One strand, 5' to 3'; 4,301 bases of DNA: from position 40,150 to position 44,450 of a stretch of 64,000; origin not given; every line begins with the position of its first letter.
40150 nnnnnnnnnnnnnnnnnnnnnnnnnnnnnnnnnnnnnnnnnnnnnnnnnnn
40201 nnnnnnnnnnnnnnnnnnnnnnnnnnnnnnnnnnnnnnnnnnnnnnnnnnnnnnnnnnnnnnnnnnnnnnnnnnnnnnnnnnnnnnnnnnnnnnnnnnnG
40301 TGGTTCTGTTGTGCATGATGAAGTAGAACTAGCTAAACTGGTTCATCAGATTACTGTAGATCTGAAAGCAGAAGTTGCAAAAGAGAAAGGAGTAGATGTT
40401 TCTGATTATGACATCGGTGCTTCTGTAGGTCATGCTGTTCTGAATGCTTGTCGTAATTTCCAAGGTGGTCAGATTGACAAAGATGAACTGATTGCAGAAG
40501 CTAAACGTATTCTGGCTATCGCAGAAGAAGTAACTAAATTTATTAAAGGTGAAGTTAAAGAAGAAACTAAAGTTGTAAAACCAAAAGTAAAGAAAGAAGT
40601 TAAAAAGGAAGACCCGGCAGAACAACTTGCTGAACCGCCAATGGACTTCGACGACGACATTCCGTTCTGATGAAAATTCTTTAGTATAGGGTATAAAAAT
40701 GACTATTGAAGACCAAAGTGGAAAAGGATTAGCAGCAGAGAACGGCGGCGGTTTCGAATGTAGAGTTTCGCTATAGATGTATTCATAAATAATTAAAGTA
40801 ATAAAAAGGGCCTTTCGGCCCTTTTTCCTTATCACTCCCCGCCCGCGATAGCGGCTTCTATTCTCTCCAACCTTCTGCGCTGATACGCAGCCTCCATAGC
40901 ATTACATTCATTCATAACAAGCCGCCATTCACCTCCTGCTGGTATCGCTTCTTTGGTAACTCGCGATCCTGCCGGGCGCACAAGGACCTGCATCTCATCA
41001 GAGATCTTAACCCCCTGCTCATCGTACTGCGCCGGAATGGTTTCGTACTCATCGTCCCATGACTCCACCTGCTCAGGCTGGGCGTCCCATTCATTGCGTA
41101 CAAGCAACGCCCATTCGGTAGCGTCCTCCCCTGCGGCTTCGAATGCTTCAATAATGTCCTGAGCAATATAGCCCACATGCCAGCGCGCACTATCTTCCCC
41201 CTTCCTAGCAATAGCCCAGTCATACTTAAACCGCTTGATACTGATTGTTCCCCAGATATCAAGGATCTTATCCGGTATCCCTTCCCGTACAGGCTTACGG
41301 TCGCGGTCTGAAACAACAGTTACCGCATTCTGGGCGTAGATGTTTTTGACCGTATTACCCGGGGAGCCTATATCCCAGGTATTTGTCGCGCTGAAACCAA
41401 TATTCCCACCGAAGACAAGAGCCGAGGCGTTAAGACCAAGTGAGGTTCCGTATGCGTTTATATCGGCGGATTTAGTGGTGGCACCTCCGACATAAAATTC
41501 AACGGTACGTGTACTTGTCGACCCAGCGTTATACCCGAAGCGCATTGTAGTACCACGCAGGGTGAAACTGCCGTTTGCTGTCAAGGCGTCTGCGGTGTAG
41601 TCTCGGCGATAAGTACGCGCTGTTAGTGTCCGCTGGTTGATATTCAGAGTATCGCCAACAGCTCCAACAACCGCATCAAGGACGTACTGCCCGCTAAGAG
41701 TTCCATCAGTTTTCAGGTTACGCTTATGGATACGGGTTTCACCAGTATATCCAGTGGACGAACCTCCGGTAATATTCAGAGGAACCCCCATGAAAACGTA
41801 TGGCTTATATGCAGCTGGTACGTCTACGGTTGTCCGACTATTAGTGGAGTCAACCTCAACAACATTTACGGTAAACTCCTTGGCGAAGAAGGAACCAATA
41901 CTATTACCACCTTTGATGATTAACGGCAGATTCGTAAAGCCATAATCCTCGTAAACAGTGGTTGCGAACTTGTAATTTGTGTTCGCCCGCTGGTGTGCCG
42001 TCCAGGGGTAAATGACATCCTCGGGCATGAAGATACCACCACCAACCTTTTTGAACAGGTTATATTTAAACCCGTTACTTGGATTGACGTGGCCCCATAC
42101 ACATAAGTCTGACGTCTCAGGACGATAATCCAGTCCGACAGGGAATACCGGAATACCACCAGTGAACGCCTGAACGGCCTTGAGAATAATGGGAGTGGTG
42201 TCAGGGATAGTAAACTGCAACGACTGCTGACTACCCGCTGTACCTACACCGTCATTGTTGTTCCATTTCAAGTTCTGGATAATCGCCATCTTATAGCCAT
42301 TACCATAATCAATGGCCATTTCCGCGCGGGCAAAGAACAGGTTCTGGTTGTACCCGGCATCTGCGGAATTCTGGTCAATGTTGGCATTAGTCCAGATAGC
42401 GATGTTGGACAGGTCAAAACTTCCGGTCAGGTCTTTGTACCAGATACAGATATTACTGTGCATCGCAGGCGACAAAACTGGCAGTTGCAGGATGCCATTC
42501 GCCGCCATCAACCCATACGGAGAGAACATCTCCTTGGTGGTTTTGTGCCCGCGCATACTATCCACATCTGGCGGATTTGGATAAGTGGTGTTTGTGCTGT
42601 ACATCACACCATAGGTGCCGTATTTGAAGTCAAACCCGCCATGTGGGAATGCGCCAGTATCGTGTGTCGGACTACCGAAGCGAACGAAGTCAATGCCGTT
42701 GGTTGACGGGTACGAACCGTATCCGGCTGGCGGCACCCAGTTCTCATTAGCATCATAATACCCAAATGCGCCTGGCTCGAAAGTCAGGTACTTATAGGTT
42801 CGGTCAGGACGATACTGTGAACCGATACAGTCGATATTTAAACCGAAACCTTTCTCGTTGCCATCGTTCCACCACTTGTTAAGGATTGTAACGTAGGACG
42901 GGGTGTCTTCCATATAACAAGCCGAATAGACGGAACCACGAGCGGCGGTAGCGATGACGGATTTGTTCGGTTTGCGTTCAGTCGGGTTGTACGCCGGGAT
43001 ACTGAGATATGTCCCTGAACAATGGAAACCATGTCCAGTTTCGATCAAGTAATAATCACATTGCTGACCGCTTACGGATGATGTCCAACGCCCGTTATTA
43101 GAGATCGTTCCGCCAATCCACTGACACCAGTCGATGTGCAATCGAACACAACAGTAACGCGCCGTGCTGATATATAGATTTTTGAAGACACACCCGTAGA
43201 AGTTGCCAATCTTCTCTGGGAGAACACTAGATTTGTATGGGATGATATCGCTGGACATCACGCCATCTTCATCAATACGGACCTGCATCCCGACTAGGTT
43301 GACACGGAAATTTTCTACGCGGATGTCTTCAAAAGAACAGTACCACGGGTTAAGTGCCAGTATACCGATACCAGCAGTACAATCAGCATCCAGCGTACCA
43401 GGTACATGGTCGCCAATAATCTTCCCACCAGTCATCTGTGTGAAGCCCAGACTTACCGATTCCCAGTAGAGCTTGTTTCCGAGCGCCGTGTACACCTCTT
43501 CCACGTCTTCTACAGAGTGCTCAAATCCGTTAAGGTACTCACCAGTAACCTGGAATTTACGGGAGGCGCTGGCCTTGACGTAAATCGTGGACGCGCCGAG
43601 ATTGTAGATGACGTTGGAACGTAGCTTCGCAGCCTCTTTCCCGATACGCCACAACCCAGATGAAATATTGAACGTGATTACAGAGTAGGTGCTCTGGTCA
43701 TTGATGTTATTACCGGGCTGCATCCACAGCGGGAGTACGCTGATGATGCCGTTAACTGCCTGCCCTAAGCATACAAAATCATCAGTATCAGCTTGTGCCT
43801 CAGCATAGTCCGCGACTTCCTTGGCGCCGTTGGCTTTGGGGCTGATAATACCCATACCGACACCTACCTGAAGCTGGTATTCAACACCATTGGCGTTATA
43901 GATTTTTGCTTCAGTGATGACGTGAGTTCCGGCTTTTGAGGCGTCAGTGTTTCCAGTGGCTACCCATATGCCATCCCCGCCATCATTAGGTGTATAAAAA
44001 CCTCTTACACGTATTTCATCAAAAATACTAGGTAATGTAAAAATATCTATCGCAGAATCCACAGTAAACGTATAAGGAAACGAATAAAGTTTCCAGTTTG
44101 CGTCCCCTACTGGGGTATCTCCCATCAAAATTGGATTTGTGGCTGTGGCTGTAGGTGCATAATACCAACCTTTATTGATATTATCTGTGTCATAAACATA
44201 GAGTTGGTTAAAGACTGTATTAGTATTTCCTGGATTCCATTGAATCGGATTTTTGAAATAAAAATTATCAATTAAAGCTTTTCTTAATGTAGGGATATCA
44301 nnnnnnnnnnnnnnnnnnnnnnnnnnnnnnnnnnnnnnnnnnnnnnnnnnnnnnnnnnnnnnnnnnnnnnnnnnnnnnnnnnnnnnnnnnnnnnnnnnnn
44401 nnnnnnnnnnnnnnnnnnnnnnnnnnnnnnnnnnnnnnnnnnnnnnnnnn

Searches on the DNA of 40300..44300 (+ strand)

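Call 59: search_dna_similar(query=window:40300-44300:+, collection=phages, mode=near, max_rows=10)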
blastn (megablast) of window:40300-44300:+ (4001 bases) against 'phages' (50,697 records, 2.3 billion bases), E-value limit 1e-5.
Records with a match: 16; places in all: 18; records where one place covers at least 80% of the query: 1.
Best place of each record, by identity: 95-99% 1; 90-95% 4; 80-90% 8; 60-80% 3.
By first word of the organism name: Klebsiella 11; Escherichia 3; Shigella 2.
By host as written in the record: Klebsiella pneumoniae 5; - 5; Shigella flexneri 2; Klebsiella pneumoniae 12092025 1; Klebsiella sp. 1; Klebsiella pneumoniae KP13 1; Escherichia coli 1.
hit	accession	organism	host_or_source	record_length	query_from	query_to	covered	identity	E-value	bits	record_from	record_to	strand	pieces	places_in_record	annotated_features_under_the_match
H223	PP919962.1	Klebsiella phage KP2025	Klebsiella pneumoniae 12092025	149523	494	3706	80%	86.5%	0e+0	3526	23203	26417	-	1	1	putative tail fiber protein | hypothetical protein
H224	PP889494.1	Klebsiella phage phi1_146045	Klebsiella pneumoniae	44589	582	3685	78%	88.3%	0e+0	3716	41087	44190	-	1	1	tail fiber protein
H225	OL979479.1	Klebsiella phage Kpn BHU2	Klebsiella pneumoniae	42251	582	3687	78%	86.6%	0e+0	3421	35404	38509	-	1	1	putative tail fiber protein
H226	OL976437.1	Klebsiella phage Kpn BHU3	Klebsiella pneumoniae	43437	582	3687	78%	86.6%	0e+0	3421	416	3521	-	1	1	putative transcriptional regulator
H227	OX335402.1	Klebsiella phage cp18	Sewage and Seine river water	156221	557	3642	77%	84.1%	0e+0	2968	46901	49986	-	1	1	record has no annotation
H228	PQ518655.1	Klebsiella phage Kpn_BHU4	Klebsiella sp.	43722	576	2674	52%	89.4%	0e+0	2647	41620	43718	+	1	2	record has no annotation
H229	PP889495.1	Klebsiella phage phi1_146046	Klebsiella pneumoniae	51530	1347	3703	59%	79.2%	0e+0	1622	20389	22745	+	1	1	tail fiber protein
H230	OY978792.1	Klebsiella phage vB_Kpn_K38PH09C2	-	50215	1376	3703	58%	78.5%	0e+0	1507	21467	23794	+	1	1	tail spike protein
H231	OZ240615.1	Klebsiella phage vB_KpM_Centimanus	-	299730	1347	3639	57%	76.9%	0e+0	1282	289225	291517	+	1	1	tail fiber protein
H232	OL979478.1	Klebsiella phage Kpn BHU1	Klebsiella pneumoniae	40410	582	2209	41%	88.8%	0e+0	1993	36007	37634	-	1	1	putative transcriptional regulator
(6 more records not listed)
